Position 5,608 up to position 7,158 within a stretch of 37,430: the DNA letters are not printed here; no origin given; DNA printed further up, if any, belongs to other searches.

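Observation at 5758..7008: Orphan 416-aa gene in the int-xis cargo position of the integrative element: candidate single-gene defence or control module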

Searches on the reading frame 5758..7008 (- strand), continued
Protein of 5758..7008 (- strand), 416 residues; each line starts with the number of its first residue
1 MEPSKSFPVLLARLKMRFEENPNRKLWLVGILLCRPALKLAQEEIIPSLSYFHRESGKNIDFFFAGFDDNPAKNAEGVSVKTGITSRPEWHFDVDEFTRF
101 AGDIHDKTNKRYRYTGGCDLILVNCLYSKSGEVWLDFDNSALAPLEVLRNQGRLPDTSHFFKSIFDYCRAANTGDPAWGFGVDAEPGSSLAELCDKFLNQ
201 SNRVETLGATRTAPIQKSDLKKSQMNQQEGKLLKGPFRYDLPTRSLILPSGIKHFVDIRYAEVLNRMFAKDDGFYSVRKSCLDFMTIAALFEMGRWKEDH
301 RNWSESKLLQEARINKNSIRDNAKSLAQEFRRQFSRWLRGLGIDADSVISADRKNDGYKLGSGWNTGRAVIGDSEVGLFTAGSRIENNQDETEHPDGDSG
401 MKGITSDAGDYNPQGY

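Call 44: find_encoding_contigs(protein=P0150, flank=8000, max_places=2)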
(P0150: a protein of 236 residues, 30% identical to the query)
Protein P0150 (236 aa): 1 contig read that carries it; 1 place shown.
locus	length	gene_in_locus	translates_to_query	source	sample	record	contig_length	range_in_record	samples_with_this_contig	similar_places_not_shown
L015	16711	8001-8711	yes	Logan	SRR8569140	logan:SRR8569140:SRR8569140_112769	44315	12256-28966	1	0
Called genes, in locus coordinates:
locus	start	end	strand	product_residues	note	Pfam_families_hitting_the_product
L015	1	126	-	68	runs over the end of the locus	-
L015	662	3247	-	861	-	PF19263:DUF5906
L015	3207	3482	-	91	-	PF18903:DUF5659 (weak)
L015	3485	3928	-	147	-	-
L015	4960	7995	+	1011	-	PF04851:ResIII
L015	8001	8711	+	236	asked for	-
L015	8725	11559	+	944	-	PF01555:N6_N4_Mtase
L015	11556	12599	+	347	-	PF00145:DNA_methylase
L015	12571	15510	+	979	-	PF00580:UvrD-helicase, PF13245:AAA_19, PF13361:UvrD_C, PF13538:UvrD_C_2 (weak), PF12705:PDDEXK_1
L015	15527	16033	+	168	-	PF03852:Vsr, PF18741:MTES_1575 (faint)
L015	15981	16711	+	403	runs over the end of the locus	-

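Call 53: find_encoding_contigs(protein=P0014, flank=8000, max_places=3)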
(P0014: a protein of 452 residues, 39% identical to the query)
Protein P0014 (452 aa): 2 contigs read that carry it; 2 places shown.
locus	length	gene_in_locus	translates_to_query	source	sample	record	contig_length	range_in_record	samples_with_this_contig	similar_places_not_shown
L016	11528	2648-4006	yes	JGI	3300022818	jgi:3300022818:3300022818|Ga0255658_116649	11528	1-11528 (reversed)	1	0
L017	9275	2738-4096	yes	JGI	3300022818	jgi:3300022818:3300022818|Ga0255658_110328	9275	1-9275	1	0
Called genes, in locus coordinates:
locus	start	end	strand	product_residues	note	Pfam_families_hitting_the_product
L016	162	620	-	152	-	-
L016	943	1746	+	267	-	PF03372:Exo_endo_phos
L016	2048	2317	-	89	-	-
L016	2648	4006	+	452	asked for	-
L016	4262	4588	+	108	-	-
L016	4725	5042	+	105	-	-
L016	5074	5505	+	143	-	-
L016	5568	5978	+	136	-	-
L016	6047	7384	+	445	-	PF13481:AAA_25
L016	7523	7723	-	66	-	-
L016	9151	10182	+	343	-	PF04218:CENP-B_N (faint), PF13384:HTH_23 (weak), PF13518:HTH_28 (weak), PF13551:HTH_29, PF13565:HTH_32 (weak), PF13592:HTH_33, PF13358:DDE_3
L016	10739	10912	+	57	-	-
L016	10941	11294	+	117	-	-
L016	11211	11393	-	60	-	-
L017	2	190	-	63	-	?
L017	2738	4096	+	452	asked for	-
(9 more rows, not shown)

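Call 54: find_encoding_contigs(protein=P0011, flank=8000, max_places=2)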
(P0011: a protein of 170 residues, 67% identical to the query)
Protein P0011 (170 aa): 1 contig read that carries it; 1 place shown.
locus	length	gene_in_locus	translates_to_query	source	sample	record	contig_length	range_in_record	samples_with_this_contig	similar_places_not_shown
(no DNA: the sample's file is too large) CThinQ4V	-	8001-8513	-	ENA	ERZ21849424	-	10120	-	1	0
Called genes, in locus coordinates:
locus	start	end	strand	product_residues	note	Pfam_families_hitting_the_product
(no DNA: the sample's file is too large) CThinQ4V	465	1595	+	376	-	PF03739:LptF_LptG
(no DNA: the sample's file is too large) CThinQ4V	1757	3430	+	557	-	PF01590:GAF, PF13185:GAF_2, PF13492:GAF_3, PF13185:GAF_2, PF01590:GAF, PF13492:GAF_3, PF00512:HisKA, PF02518:HATPase_c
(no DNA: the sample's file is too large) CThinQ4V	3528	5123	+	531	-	PF00342:PGI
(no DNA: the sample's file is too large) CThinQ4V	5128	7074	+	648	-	PF01134:GIDA, PF07992:Pyr_redox_2 (faint), PF12831:FAD_oxidored (weak), PF13738:Pyr_redox_3 (faint), PF01134:GIDA, PF21680:GIDA_C_1st, PF13932:SAM_GIDA_C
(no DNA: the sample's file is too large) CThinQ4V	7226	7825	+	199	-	-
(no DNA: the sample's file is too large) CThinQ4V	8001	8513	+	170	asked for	-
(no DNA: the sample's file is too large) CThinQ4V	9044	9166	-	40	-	?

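Call 61: search_protein_families(library=pfam, proteins=[L008:5413-6303:+, L008:6402-8891:+, L008:8906-9811:+, L008:10702-11091:+, L008:11572-12648:-, L007:8427-9419:-, L007:3179-5200:-, L007:10712-11224:+, L007:11185-11694:+, L007:11673-12158:+], max_evalue=0.001)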
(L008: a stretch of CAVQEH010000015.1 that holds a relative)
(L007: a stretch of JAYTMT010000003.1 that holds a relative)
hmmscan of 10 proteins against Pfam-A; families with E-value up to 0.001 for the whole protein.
L008:5413-6303:+ (296 aa): 1 family
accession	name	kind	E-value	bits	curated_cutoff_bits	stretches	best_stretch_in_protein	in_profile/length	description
PF14355.11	Abi_C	-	6.2e-14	52.3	24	1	209-288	1-82/83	Abortive infection C-terminus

L008:6402-8891:+ (829 aa): 3 families
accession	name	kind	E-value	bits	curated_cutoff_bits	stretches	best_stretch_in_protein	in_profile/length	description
PF04851.21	ResIII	-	2.5e-10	41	22.5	1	37-165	4-140/164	Type III restriction enzyme, res subunit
PF13307.12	Helicase_C_2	-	1e-09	39.1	25.3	1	395-473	69-156/170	Helicase C-terminal domain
PF00270.35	DEAD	-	5.1e-09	36.5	26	1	39-164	2-131/167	DEAD/DEAH box helicase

L008:8906-9811:+ (301 aa): 1 family
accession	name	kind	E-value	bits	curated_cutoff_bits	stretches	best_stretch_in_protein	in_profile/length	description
PF16872.10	putAbiC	-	6.4e-21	75.1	22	1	203-282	2-79/80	Putative phage abortive infection protein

L008:10702-11091:+ (129 aa): 0 families

L008:11572-12648:- (358 aa): 2 families
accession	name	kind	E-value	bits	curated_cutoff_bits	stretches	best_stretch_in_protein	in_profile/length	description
PF18962.6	Por_Secre_tail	-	5e-13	49.6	27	1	280-356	2-75/75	Secretion system C-terminal sorting domain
PF24638.1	KH_DEAH11_1st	-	8.9e-05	23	27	1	303-345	8-48/65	DEAH11 eukaryotic type KH-domain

L007:8427-9419:- (330 aa): 2 families
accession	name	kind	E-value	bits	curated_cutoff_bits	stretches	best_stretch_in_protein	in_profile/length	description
PF00589.27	Phage_integrase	-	7.5e-39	133.7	27.1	1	113-313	2-169/172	Phage integrase family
PF13495.12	Phage_int_SAM_4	-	2.7e-28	98.6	27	1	13-96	1-84/85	Phage integrase, N-terminal SAM-like domain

L007:3179-5200:- (673 aa): 3 families
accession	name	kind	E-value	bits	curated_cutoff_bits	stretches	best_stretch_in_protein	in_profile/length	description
PF00753.33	Lactamase_B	-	1.3e-18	68.1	22.7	2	463-540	115-196/196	Metallo-beta-lactamase superfamily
PF17778.7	BLACT_WH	-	6.5e-08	32.9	22.8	1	624-663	1-40/46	Beta-lactamase associated winged helix domain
PF00293.34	NUDIX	-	2.8e-05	24.6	21.1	0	44-126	3-59/134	NUDIX domain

L007:10712-11224:+ (170 aa): 4 families
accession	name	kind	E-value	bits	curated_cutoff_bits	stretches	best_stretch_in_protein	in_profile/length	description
PF00583.31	Acetyltransf_1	-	1e-12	48.8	20.7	1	62-148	19-111/116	Acetyltransferase (GNAT) family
PF13508.13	Acetyltransf_7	-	3e-10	40.8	27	1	77-154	7-83/84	Acetyltransferase (GNAT) domain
PF13673.13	Acetyltransf_10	-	6e-07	29.9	23.6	1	61-154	19-108/128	Acetyltransferase (GNAT) domain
PF14542.12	Acetyltransf_CG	-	0.00085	19.9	30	0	98-129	26-57/80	GCN5-related N-acetyl-transferase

L007:11185-11694:+ (169 aa): 0 families

L007:11673-12158:+ (161 aa): 0 families

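Call 68: find_encoding_contigs(protein=P0137, flank=8000, max_places=2)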
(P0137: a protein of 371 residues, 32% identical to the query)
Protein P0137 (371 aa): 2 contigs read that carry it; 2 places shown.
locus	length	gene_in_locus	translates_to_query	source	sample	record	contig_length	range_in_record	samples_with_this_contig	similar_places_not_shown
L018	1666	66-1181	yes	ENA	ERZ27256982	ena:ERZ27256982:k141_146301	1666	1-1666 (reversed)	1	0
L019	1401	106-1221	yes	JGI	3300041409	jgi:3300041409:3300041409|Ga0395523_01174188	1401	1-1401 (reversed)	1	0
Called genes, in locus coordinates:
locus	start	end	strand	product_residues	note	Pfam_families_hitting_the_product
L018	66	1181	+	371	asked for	-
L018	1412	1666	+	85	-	?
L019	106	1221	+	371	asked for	-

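Call 69: find_encoding_contigs(protein=P0029, flank=8000, max_places=2)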
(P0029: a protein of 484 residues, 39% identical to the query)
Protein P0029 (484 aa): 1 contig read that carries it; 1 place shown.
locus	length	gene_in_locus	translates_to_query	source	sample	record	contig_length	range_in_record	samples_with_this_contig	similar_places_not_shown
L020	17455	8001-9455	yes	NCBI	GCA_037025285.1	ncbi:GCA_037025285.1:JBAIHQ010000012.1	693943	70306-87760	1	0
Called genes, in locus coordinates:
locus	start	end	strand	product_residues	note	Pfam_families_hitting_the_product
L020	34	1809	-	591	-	PF05935:Arylsulfotrans, PF14269:Arylsulfotran_2 (weak)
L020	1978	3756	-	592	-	PF17425:Arylsulfotran_N (weak), PF05935:Arylsulfotrans, PF14269:Arylsulfotran_2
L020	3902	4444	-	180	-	PF14317:YcxB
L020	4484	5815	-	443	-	-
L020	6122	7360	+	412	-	PF00589:Phage_integrase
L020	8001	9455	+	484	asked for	-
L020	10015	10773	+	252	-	PF01745:IPT (weak), PF01715:IPPT (faint)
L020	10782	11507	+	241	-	-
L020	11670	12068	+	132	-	-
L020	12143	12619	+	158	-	-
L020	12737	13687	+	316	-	PF07285:DUF1444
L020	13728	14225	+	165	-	-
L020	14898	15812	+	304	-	-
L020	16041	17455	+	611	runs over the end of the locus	PF00078:RVT_1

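Call 78: find_related_loci(query=A7, collection=metagenome_contigs, flank=6000)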
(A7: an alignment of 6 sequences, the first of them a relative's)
Query A7 (217 aa) in metagenome_contigs; peptide patterns used: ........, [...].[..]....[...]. (x = any residue, [..] = any of these).
148 stretches matched a pattern; 90 encode a relative of the query (tblastn E <= 1e-3); the best 80 are kept; 80 distinct loci.
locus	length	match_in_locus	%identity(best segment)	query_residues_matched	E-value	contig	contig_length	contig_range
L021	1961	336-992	45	1-215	2e-63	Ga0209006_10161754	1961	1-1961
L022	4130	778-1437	45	1-216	9e-61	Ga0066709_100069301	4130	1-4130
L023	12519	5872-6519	44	1-215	1e-57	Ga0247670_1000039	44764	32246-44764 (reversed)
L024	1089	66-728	43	1-215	8e-57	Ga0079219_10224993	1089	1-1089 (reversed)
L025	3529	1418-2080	42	1-217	2e-53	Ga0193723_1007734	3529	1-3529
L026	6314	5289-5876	46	20-215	2e-52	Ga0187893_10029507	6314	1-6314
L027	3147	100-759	41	3-216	2e-52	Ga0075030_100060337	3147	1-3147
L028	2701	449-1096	43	1-215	3e-52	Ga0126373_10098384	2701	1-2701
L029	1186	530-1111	46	22-215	3e-54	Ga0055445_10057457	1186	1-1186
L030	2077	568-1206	41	1-215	4e-51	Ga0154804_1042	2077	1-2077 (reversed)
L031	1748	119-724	43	20-217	6e-51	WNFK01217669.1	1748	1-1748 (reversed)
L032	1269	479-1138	37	1-217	1e-51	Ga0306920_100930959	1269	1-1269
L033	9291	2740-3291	42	23-215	5e-49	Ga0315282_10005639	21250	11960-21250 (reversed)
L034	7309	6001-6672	36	1-214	3e-49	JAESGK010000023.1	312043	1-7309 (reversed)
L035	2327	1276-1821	46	26-214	2e-49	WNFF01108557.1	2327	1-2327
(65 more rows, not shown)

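Call 79: find_related_loci(query=A7, collection=viral_contigs, flank=6000)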
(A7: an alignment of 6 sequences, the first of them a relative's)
Query A7 (217 aa) in viral_contigs; peptide patterns used: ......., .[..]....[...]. (x = any residue, [..] = any of these).
26 stretches matched a pattern, but none encodes a relative of the query by tblastn (E <= 1e-3).

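Call 84: search_protein_families(library=pfam, alignment_id=A8, max_evalue=0.00001)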
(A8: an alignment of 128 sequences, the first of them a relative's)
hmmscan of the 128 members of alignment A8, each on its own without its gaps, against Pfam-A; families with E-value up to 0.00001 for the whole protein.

A. member 1, L021:1464-1922:+ (152 aa): 0 families

B. families by the number of members that match (of 128 scanned): 99 families (the first 25 are shown)
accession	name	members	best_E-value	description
PF25182.1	NonGDSL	2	4.5e-57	Non-GDSL lipase-like family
PF02086.21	MethyltransfD12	2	2.2e-43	D12 class N6 adenine-specific DNA methyltransferase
PF12697.13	Abhydrolase_6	2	2.7e-11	Alpha/beta hydrolase family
PF13182.11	DUF4007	1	4.6e-91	Protein of unknown function (DUF4007)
PF13575.12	DUF4135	1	1.1e-87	Domain of unknown function (DUF4135)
PF08751.17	TrwC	1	4.2e-86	TrwC relaxase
PF00266.25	Aminotran_5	1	1.4e-83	Aminotransferase class-V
PF04185.19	Phosphoesterase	1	7.8e-72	Phosphoesterase family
PF00158.32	Sigma54_activat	1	7.8e-65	Sigma-54 interaction domain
PF13604.12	AAA_30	1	3.1e-57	AAA domain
PF01432.26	Peptidase_M3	1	4.5e-55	Peptidase family M3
PF02384.22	N6_Mtase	1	2.3e-54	N-6 DNA Methylase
PF20254.3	DMFA2_C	1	1.4e-53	N,N-dimethylformamidase beta subunit-like, C-terminal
PF00326.27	Peptidase_S9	1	1.2e-52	Prolyl oligopeptidase family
PF08482.15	HrpB_C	1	2.4e-48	ATP-dependent helicase C-terminal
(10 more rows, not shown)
